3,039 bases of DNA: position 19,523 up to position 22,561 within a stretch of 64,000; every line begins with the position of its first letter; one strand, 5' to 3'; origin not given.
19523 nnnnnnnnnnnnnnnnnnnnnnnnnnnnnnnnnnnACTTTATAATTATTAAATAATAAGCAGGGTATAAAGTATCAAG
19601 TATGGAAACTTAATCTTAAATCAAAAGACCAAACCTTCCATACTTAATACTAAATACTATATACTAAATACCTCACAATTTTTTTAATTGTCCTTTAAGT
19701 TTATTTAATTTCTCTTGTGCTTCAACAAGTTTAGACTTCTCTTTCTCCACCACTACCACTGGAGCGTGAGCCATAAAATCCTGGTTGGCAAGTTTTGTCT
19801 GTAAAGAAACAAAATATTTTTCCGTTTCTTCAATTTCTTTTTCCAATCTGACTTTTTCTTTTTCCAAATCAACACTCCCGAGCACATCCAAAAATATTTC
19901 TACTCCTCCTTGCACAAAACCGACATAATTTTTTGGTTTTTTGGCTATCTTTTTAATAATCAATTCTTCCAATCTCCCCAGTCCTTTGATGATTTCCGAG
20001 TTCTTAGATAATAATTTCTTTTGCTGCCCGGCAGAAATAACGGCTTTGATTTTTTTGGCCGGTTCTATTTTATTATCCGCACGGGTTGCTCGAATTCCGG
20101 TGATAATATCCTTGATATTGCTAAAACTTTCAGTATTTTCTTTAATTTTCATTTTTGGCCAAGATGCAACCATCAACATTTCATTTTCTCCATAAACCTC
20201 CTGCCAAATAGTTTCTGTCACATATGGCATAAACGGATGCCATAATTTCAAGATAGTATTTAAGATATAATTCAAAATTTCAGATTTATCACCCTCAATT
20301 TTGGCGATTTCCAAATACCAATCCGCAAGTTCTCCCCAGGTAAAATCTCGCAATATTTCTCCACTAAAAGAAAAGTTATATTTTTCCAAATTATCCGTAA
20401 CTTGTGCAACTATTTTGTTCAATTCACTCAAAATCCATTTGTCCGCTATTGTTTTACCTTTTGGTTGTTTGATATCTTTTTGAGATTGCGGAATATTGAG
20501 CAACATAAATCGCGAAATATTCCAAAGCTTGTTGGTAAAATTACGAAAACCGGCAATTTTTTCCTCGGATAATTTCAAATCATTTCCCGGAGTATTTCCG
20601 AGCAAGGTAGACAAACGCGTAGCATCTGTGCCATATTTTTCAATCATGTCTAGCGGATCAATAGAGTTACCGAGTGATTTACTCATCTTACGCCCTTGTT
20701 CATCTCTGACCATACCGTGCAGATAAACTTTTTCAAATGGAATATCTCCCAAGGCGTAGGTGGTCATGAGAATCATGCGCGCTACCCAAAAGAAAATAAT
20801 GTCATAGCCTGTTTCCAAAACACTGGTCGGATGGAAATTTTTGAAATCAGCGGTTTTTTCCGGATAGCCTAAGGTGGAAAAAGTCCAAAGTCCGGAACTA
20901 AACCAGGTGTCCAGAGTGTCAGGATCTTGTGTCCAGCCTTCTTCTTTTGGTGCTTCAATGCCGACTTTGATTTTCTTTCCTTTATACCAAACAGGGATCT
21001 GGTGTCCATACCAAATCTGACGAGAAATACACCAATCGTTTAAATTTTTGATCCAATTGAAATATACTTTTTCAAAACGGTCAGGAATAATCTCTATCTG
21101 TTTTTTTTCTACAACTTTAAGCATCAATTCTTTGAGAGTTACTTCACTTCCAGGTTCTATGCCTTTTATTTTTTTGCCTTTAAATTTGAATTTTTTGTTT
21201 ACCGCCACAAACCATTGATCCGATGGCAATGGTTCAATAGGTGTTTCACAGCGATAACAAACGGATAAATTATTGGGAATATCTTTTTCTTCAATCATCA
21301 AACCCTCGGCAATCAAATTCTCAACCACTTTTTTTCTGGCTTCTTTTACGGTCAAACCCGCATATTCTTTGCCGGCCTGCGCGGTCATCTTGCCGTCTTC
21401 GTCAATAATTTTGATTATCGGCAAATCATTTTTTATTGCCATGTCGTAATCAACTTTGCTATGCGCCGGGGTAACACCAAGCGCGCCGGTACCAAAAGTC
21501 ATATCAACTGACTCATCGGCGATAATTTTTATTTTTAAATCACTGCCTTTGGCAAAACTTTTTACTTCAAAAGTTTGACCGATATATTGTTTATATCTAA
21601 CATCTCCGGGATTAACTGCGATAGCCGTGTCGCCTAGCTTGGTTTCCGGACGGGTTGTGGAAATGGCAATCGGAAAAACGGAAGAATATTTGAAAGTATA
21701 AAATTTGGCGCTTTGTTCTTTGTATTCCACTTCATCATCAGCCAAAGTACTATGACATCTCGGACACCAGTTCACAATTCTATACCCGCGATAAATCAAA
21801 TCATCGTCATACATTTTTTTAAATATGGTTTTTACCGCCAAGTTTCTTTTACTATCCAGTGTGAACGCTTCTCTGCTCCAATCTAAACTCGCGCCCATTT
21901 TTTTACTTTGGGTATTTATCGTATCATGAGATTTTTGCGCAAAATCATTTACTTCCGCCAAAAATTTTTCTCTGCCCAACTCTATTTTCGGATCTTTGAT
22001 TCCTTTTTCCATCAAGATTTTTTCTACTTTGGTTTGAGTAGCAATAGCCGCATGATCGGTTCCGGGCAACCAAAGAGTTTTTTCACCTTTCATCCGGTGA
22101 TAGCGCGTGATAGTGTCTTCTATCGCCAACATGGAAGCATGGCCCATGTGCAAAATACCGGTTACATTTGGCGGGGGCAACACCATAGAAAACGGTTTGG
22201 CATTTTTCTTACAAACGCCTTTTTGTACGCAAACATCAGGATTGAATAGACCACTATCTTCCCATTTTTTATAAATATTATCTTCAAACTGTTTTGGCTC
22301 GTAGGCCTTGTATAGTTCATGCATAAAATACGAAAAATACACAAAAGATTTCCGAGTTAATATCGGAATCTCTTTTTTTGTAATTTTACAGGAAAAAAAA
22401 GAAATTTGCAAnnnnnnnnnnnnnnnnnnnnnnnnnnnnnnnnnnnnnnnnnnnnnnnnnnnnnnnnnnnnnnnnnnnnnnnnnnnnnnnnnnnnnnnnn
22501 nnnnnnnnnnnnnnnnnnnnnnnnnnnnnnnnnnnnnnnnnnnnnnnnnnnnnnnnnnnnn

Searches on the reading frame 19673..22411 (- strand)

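Call 9: search_protein_families(library=pfam, proteins=[window:19673-22411:-], max_evalue=0.001)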
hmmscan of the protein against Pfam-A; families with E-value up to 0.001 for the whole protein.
window:19673-22411:- (912 aa): 6 families
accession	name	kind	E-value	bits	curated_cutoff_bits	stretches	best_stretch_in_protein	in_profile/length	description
PF00133.28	tRNA-synt_1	-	2.4e-129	432.2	22.7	2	46-481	2-252/414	tRNA synthetases class I (I, L, M and V)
PF08264.19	Anticodon_1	-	4.5e-36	124.4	25.1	1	657-791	1-147/148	Anticodon-binding domain of tRNA ligase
PF09334.17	tRNA-synt_1g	-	6.4e-20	71.7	20.1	2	432-621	197-373/391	tRNA synthetases class I (M)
PF10458.14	Val_tRNA-synt_C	-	6.7e-16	58.8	25.9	1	848-912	1-65/66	Valyl tRNA synthetase tRNA binding arm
PF13603.12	tRNA-synt_1_2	-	2.1e-06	27.8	25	1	292-343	96-147/185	Leucyl-tRNA synthetase, editing domain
PF01406.26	tRNA-synt_1e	-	1.2e-05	25.3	27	1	550-620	228-297/301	tRNA synthetases class I (C) catalytic domain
